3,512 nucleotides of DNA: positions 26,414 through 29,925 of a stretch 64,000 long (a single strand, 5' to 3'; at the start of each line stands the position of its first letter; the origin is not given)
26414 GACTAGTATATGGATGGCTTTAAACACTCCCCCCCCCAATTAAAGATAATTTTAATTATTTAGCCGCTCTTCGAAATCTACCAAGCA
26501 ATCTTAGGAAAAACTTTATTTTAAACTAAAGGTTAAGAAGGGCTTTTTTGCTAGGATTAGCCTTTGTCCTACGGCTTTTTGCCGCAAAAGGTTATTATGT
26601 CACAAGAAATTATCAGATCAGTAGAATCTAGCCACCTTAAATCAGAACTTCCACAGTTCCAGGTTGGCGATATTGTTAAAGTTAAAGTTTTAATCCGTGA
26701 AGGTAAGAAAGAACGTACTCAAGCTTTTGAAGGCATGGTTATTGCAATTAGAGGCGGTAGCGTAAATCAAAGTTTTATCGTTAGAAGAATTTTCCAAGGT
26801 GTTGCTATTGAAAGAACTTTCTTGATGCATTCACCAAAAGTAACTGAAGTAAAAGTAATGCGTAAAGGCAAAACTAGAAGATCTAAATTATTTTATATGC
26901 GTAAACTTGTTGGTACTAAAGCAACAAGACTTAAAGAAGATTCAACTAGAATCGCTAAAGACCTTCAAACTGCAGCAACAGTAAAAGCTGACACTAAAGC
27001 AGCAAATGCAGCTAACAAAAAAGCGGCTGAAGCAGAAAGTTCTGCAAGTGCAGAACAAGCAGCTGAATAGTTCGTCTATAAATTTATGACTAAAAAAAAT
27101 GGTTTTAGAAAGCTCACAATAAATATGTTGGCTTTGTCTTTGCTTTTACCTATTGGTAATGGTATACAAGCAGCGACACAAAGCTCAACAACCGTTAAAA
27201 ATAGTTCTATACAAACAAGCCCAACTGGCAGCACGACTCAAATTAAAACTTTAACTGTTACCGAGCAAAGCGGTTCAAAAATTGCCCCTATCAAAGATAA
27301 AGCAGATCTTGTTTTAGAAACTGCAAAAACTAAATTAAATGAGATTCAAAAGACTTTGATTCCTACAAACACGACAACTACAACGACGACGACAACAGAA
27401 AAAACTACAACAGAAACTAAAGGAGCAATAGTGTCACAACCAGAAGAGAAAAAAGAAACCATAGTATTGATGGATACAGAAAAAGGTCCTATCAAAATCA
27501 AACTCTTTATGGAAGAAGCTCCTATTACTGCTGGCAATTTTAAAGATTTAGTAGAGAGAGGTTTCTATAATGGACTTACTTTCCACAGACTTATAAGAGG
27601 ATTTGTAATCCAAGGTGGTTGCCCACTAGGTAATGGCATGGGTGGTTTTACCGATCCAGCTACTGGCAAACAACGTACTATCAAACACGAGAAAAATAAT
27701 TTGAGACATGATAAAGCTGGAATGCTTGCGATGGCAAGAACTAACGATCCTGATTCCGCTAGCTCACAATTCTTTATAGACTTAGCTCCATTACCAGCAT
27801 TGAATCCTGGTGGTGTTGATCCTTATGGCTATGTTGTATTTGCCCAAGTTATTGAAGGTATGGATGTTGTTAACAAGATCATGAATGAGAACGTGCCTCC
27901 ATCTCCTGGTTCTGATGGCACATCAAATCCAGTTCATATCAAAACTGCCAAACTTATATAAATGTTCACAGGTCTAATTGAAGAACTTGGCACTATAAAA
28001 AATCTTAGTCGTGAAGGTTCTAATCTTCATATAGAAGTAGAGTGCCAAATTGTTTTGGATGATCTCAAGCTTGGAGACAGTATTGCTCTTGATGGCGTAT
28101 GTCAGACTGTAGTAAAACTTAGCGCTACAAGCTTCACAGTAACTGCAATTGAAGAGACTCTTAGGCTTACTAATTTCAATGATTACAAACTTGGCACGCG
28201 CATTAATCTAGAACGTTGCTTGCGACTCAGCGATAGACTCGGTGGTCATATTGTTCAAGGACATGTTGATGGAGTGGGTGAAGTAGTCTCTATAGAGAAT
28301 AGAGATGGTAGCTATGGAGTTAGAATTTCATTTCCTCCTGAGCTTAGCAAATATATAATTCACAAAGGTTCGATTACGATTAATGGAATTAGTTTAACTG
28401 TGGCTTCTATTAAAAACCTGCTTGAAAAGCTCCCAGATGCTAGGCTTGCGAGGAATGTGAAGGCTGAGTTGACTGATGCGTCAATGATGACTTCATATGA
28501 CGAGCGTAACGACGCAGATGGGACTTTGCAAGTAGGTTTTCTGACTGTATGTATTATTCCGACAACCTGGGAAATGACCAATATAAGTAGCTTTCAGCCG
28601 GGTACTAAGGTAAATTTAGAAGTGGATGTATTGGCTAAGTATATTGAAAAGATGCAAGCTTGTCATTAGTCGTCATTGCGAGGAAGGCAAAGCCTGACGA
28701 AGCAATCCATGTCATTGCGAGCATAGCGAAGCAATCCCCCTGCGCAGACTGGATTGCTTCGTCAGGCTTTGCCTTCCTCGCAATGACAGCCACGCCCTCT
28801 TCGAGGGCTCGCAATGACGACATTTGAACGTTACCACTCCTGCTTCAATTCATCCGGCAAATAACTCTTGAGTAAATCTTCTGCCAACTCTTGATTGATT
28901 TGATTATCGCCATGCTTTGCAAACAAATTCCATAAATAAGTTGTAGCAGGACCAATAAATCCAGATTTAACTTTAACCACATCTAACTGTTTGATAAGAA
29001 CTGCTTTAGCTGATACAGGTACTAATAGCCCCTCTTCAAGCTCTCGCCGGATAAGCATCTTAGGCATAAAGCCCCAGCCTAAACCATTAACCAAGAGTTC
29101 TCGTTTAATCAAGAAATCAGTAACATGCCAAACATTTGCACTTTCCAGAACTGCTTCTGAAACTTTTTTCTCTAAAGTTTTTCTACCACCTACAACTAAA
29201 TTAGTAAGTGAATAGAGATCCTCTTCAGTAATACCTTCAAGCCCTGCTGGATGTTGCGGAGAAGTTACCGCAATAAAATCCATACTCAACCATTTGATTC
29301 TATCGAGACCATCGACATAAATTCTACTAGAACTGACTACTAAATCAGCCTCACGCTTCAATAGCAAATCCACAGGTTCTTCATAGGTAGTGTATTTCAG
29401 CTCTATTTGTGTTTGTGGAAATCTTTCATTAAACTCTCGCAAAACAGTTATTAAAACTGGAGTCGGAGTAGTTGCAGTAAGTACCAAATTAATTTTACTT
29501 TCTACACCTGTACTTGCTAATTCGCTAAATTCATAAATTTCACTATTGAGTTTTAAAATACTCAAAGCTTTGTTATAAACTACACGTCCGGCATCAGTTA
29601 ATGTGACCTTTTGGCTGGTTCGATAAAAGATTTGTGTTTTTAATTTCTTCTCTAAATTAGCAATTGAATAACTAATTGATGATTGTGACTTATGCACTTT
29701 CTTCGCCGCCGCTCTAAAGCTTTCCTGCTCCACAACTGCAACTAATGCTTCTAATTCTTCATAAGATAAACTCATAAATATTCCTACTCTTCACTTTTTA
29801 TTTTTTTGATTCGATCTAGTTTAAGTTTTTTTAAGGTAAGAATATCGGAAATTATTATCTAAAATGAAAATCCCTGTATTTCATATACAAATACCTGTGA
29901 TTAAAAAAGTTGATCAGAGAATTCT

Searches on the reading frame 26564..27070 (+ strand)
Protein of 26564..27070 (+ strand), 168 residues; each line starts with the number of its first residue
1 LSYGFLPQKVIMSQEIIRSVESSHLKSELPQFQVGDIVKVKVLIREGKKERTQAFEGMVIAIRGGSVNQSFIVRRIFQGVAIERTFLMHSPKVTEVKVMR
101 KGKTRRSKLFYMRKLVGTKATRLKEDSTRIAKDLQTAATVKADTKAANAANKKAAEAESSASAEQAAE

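Call 57: search_protein_families(library=ncbifam, proteins=[window:26564-27070:+], max_evalue=0.00001)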
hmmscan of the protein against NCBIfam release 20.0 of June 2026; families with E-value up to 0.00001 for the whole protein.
window:26564-27070:+ (168 aa): 1 family
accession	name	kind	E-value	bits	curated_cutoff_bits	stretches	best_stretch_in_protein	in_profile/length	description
TIGR01024.1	rplS_bact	equivalog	6.3e-38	129.4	90.7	1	15-125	2-112/114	50S ribosomal protein L19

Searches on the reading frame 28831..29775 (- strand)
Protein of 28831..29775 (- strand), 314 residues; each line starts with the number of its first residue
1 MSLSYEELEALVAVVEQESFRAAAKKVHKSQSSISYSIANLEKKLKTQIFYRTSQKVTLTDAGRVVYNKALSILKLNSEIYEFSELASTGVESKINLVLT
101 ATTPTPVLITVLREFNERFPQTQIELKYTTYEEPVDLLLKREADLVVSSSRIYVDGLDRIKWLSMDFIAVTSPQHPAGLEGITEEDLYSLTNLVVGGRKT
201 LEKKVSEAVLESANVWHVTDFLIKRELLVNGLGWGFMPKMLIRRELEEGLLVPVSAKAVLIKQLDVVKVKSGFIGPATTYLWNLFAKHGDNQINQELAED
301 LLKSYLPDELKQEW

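Call 57: search_protein_families(library=ncbifam, proteins=[window:28831-29775:-], max_evalue=0.00001)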
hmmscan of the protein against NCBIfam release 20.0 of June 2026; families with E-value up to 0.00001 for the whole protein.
window:28831-29775:- (314 aa): 50 families (the best 25 are shown)
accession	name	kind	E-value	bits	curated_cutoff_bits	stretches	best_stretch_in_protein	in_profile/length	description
NF040786.1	LysR_Sec_metab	equivalog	9.4e-29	100.3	250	1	6-213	4-218/298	selenium metabolism-associated LysR family transcriptional regulator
NF052373.1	TransRegAceRAcin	equivalog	3.5e-28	98.9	500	1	1-243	1-242/294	HTH-type transcriptional regulator AceR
NF008294.1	PRK11074.1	equivalog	3.6e-26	92.2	345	1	3-256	2-259/300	DNA-binding transcriptional activator PunR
NF007501.0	PRK10094.1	equivalog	7.3e-26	91.1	372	1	4-257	3-261/308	HTH-type transcriptional activator AllS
NF040889.1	trans_reg_YeiE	equivalog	9.7e-24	84.1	480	1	1-261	1-262/288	DNA-binding transcriptional regulator YeiE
TIGR03339.1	phn_lysR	subfamily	1.3e-23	83.6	341.1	1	7-240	1-236/279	aminoethylphosphonate catabolism associated LysR family transcriptional regulator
NF047520.1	trans_act_CidR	equivalog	7.9e-21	74.5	415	1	7-243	5-246/292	cidABC operon transcriptional activator CidR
NF040888.1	trans_reg_YafC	equivalog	1.3e-20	73.5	470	1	1-254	1-256/293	DNA-binding transcriptional regulator YafC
TIGR03298.1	argP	subfamily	2.1e-20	73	273.55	1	4-262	2-263/292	ArgP/LysG family DNA-binding transcriptional regulator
NF002964.0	PRK03635.1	subfamily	2.9e-20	72.5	197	1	2-260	2-263/297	ArgP/LysG family DNA-binding transcriptional regulator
NF009888.0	PRK13348.1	subfamily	9.1e-19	67.6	297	1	1-257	1-260/302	HTH-type transcriptional regulator ArgP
NF007385.0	PRK09906.1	equivalog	3.1e-18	66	356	1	8-258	6-262/296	DNA-binding transcriptional regulator HcaR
NF008352.0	PRK11139.1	subfamily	3.1e-18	65.9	288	1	10-256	13-258/305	transcriptional regulator GcvA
NF047711.1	PutUtilRegPtrR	equivalog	4.1e-18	65.5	400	1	6-242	4-239/283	putrescine utilization regulator PtrR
NF008416.0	PRK11242.1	equivalog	5.8e-18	65.2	277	1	8-177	6-175/300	transcriptional regulator CynR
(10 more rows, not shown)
